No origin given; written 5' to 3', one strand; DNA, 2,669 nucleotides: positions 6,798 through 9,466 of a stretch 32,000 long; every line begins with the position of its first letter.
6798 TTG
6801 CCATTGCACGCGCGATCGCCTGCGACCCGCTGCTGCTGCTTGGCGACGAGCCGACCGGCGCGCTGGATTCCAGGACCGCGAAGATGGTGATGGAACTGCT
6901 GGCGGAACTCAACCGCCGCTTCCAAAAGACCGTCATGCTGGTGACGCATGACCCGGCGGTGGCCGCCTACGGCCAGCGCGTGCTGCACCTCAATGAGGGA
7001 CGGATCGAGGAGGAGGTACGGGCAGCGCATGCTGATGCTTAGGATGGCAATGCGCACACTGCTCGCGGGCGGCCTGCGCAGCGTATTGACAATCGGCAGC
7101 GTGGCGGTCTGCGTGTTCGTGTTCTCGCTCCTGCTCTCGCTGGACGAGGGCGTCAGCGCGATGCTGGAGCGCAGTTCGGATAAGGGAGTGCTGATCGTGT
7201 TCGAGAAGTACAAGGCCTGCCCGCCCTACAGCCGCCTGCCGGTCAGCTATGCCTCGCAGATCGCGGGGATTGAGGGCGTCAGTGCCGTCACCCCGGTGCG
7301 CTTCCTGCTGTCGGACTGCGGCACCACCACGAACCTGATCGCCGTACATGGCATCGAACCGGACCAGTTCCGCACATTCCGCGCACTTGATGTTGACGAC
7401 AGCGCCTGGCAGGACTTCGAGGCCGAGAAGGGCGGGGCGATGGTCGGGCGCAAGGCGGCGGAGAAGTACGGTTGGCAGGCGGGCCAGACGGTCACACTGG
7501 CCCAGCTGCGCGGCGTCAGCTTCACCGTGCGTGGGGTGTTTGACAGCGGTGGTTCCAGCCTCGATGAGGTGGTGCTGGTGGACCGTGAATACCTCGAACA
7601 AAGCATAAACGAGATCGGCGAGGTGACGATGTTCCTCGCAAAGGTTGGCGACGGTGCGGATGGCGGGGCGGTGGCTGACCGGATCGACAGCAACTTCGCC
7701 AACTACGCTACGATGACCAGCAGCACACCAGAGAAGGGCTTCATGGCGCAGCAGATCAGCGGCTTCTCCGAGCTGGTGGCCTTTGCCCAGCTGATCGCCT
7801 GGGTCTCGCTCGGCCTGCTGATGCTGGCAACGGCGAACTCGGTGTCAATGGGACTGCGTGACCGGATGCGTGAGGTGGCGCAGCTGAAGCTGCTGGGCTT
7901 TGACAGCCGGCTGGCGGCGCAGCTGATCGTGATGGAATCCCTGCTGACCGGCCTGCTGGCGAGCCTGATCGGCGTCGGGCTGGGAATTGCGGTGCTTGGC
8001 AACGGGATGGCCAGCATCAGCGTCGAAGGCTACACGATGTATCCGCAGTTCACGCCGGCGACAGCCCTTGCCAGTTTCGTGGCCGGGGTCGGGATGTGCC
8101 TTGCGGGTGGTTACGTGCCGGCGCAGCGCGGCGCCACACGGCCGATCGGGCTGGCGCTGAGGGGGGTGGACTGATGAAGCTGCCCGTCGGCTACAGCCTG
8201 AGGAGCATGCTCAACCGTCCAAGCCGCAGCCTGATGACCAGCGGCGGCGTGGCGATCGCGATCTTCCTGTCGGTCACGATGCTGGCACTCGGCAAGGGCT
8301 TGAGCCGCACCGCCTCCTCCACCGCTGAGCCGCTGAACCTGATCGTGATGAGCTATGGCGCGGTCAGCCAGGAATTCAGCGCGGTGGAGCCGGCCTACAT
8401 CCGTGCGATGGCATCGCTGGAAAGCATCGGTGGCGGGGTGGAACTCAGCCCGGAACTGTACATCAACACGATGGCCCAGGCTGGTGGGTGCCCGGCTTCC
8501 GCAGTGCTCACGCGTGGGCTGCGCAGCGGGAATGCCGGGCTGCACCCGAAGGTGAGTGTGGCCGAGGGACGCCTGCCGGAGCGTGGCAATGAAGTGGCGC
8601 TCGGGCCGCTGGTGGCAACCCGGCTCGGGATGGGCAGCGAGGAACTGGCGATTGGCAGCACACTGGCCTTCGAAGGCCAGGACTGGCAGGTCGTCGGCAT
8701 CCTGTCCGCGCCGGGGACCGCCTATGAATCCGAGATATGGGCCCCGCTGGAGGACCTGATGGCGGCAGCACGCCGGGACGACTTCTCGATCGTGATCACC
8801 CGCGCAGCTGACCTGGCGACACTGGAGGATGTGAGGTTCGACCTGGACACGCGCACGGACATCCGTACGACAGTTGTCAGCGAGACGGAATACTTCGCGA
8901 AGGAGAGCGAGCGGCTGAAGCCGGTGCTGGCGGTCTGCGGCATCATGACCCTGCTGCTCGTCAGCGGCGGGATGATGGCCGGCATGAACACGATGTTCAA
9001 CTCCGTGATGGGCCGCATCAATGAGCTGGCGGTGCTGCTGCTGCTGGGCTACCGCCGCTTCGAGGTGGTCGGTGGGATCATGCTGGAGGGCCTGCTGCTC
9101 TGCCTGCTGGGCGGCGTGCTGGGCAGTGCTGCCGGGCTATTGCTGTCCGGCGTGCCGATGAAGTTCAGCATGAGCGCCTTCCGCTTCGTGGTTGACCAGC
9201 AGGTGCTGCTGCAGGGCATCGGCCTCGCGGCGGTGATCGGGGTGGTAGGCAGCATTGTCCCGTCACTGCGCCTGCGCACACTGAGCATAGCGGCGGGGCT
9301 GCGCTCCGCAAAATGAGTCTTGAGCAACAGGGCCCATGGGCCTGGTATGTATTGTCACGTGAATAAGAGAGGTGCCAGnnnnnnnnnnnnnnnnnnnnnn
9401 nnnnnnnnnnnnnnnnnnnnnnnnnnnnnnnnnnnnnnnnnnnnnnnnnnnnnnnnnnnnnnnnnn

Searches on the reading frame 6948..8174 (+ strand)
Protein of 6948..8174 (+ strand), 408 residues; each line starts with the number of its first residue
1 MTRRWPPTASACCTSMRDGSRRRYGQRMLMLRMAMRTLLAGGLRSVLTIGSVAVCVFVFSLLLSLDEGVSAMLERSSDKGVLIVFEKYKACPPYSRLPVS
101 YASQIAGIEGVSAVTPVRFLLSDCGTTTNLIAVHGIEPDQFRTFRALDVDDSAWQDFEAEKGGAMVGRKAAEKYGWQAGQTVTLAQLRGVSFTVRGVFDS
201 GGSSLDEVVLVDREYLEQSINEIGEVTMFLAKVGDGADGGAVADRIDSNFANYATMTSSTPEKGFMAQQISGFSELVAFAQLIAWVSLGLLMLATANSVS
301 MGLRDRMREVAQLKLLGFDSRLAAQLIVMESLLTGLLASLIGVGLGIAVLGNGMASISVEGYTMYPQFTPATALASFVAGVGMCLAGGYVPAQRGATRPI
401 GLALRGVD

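Call 62: search_protein_families(library=pfam, proteins=[window:6948-8174:+])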
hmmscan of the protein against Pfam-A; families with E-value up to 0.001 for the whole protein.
window:6948-8174:+ (408 aa): 2 families
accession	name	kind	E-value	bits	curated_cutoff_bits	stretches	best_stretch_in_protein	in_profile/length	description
PF12704.14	MacB_PCD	-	3.9e-20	73.5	27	1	45-247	1-205/207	MacB-like periplasmic core domain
PF02687.27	FtsX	-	4.1e-13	49.9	25.5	1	283-398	3-118/120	FtsX-like permease C-terminal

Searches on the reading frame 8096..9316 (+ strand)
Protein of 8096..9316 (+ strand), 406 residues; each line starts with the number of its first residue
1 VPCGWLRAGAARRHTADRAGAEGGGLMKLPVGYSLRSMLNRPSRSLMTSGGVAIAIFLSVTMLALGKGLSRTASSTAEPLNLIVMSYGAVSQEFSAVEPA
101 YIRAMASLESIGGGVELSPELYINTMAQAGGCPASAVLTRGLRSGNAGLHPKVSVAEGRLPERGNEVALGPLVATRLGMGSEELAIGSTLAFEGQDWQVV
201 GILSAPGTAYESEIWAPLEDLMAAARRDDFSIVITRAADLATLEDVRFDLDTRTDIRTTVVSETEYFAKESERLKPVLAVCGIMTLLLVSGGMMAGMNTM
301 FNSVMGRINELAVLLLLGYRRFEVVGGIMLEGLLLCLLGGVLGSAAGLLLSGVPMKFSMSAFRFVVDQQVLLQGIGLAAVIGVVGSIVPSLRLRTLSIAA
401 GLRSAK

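Call 62: search_protein_families(library=pfam, proteins=[window:8096-9316:+])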
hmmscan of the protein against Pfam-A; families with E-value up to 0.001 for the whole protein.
window:8096-9316:+ (406 aa): 2 families
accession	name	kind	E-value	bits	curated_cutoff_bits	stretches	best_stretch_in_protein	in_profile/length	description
PF12704.14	MacB_PCD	-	7.4e-16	59.5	27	1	45-251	1-205/207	MacB-like periplasmic core domain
PF02687.27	FtsX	-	8.9e-12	45.6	25.5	1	283-397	2-119/120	FtsX-like permease C-terminal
